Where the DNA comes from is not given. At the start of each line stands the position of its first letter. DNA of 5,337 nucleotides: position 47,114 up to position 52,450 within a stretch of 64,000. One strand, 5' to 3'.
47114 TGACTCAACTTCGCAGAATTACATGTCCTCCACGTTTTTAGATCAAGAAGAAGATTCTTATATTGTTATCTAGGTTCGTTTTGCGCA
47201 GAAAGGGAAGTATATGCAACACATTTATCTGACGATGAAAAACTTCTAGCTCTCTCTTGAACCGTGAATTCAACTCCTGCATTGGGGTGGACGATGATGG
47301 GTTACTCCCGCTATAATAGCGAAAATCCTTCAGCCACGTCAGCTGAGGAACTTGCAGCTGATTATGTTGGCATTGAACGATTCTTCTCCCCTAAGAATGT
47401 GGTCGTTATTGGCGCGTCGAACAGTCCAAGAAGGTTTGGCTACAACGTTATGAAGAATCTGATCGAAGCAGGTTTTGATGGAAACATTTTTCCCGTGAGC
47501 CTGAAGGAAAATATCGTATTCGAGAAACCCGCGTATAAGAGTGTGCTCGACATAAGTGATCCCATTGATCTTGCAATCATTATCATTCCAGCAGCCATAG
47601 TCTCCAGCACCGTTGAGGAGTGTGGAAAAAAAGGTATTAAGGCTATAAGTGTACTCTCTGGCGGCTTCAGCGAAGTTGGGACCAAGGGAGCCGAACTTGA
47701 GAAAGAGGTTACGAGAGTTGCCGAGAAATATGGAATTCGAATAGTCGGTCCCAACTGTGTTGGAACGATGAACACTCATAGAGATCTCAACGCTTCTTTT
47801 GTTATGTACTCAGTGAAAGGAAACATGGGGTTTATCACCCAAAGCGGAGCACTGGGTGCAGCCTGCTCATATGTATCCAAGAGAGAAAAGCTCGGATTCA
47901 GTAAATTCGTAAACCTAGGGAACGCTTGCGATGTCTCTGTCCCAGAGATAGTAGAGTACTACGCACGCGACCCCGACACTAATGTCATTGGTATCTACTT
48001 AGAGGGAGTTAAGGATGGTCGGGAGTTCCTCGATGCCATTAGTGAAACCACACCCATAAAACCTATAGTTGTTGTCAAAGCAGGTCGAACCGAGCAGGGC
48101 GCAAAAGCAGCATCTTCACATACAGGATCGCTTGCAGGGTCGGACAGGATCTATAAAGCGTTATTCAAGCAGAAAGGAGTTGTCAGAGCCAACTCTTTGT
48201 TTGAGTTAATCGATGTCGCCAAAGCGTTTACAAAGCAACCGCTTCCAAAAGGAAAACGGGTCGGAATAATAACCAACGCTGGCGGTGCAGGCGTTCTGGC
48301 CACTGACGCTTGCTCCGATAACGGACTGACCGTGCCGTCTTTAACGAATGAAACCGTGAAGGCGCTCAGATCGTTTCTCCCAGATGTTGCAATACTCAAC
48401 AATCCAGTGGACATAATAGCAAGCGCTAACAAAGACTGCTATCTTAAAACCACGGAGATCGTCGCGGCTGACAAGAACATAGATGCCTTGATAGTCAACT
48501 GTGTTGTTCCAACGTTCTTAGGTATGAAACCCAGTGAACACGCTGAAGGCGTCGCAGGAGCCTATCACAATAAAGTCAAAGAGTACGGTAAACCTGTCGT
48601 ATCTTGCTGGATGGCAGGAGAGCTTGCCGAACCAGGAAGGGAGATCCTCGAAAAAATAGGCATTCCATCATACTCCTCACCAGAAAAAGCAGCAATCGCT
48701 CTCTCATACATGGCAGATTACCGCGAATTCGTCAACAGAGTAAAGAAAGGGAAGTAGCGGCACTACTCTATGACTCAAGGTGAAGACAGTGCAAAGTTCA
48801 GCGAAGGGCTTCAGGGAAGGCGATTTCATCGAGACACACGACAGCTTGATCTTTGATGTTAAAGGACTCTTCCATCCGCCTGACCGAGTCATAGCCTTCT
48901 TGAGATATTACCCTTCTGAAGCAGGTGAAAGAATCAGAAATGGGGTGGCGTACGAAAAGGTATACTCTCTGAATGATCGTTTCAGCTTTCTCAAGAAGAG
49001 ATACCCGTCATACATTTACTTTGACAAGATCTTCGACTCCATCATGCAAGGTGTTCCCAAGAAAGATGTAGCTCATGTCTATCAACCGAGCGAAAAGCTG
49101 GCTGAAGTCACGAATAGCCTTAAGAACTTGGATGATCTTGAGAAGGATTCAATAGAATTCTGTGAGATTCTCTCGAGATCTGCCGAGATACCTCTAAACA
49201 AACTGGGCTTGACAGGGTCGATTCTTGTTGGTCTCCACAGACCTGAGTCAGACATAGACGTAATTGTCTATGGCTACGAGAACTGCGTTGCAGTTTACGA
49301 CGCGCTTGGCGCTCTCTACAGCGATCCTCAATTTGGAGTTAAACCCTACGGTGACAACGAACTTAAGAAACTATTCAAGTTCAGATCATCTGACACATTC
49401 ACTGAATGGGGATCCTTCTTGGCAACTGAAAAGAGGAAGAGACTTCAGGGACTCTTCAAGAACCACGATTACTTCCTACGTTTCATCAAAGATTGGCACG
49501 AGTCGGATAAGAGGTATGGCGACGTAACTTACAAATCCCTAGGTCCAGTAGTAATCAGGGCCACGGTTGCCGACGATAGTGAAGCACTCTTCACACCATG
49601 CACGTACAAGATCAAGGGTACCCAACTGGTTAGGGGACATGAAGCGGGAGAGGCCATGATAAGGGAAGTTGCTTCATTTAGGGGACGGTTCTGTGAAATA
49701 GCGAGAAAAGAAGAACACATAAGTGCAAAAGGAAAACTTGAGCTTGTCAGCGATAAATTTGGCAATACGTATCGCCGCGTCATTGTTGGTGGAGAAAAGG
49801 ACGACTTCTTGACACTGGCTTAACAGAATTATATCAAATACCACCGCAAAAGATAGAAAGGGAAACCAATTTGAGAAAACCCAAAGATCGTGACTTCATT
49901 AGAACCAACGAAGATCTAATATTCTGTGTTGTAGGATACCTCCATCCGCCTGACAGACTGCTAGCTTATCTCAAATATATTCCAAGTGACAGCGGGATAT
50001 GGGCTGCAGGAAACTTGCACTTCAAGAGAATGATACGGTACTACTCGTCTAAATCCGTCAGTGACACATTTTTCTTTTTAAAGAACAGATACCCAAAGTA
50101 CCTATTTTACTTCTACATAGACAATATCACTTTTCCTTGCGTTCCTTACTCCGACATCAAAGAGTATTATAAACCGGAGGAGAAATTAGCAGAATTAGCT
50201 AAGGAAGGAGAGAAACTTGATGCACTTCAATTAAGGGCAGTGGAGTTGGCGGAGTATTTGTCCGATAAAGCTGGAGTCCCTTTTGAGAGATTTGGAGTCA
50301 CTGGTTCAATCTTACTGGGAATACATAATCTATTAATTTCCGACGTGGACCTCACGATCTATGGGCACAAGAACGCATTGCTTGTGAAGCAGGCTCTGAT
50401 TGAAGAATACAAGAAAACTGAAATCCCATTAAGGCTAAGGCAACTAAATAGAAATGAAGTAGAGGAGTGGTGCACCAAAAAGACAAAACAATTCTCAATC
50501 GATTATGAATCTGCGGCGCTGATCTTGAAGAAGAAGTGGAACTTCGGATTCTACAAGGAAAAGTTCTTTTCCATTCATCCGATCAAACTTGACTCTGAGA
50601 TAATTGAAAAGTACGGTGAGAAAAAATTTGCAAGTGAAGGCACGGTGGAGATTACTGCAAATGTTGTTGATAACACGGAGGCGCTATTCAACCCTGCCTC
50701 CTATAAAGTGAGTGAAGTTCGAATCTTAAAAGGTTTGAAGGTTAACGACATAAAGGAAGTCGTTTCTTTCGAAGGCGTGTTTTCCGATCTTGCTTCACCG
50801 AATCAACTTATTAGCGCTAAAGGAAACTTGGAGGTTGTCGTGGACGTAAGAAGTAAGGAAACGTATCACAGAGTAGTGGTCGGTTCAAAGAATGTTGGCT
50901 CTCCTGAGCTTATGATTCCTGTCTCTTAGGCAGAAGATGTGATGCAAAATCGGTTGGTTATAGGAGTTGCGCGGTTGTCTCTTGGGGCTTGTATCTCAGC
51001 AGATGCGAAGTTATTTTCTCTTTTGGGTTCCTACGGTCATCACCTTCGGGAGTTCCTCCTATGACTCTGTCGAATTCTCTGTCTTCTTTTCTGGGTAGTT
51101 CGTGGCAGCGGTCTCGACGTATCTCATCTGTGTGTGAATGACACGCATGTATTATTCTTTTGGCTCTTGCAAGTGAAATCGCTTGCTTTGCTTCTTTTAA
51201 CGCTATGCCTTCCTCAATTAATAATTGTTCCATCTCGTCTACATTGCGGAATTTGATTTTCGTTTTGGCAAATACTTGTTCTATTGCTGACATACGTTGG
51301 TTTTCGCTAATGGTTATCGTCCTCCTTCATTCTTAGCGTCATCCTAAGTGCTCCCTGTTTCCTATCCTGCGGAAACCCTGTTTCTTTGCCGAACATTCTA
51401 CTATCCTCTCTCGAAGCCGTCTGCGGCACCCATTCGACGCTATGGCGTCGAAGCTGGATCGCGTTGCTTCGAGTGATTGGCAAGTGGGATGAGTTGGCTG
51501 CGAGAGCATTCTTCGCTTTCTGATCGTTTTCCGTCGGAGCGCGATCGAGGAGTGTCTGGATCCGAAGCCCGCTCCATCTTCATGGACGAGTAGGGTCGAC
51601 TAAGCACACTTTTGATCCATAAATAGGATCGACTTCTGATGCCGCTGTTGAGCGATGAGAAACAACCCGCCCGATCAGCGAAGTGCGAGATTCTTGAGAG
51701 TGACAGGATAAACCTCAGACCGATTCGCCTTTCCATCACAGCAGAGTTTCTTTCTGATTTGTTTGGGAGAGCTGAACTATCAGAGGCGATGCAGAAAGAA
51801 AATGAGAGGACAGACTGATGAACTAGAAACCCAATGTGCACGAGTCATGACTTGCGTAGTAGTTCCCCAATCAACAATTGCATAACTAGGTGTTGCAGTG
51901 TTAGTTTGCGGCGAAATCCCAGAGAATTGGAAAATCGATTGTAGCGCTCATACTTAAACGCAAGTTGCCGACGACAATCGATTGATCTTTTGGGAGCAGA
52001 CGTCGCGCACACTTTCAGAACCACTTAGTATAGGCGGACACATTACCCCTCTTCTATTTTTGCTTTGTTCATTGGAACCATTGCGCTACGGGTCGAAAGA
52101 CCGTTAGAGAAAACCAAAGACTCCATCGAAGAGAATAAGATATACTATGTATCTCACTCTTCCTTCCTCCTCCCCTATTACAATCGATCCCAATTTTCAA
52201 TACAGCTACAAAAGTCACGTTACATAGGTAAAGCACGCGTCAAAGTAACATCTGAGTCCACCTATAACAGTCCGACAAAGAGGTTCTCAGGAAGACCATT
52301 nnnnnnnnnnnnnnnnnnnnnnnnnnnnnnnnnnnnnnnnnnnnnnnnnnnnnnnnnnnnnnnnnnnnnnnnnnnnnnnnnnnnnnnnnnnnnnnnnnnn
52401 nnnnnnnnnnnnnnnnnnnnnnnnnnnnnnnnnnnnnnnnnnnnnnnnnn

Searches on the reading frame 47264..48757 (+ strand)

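Call 13: search_protein_families(library=ncbifam, proteins=[window:47264-48757:+], max_evalue=0.01)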
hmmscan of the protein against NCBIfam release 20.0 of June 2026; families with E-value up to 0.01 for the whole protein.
window:47264-48757:+ (497 aa): 7 families
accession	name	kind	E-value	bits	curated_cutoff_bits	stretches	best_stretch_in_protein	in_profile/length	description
TIGR02717.1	AcCoA-syn-alpha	equivalog_domain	1.3e-156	521.8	567.15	1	38-486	2-446/447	acetate--CoA ligase alpha subunit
NF045494.1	AcCoALig_Archglob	equivalog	2.7e-117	392.8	1200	1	35-487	216-663/665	acetate--CoA ligase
NF045493.1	HydDutCoALig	equivalog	5.1e-107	359.2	1300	1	40-493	6-456/698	4-hydroxybutyrate--CoA ligase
NF045492.1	HydPropCoALig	equivalog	1.1e-95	321.5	1300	1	32-485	243-695/700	3-hydroxypropionate--CoA ligase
NF004230.0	PRK05678.1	equivalog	4.2e-10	39.3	336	1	87-291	50-252/291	succinate--CoA ligase subunit alpha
TIGR01019.1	sucCoAalpha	subfamily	1.1e-09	38.1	353.2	1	87-290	48-249/286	succinate--CoA ligase subunit alpha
NF001913.0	PRK00696.1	equivalog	0.0036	16.4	370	1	380-467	285-366/388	ADP-forming succinate--CoA ligase subunit beta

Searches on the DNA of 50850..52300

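Call 54: search_rna_families(source=window, start=50850, end=52300, threshold=evalue, max_evalue=1)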
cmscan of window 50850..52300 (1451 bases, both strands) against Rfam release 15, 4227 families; matches with E-value up to 1: 0.
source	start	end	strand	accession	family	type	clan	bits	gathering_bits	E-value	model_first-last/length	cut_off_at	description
